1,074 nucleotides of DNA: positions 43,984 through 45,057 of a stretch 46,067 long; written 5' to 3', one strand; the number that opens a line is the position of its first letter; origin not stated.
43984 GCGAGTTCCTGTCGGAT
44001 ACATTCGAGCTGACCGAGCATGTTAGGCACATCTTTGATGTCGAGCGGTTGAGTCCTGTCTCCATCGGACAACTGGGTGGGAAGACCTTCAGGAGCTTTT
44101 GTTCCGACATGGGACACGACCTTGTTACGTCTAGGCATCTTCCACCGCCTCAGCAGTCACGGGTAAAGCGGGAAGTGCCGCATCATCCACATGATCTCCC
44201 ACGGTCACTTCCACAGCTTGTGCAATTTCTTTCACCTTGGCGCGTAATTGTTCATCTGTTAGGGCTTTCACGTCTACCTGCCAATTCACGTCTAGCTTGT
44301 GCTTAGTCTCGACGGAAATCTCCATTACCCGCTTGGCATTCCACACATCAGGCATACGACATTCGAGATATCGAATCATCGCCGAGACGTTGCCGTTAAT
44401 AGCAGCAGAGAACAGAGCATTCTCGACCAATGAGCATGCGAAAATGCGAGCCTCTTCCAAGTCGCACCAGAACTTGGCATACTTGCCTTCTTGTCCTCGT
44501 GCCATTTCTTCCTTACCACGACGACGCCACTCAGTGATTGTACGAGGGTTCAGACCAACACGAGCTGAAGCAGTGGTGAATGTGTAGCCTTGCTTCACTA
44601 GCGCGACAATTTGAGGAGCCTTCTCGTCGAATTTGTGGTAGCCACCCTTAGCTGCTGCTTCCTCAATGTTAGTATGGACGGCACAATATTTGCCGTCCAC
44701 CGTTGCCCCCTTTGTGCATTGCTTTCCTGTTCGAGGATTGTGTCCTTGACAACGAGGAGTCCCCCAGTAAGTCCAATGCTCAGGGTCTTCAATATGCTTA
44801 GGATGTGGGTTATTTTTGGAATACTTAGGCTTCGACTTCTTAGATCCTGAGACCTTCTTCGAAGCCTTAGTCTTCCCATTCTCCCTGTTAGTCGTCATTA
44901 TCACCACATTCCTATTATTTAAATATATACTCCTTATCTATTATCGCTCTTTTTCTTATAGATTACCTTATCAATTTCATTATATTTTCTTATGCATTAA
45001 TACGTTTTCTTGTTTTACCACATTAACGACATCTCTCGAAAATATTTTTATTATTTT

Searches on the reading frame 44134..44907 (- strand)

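Call 15: search_protein_families(library=pfam, proteins=[window:44134-44907:-], max_evalue=0.01)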
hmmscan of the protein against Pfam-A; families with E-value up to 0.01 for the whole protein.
window:44134-44907:- (258 aa): 2 families
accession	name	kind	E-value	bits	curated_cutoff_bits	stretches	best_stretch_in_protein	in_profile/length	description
PF13384.12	HTH_23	-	7.2e-06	26.1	24.6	1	99-130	9-40/50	Homeodomain-like domain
PF13518.12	HTH_28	-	0.0027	18.2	25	1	99-130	4-35/52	Helix-turn-helix domain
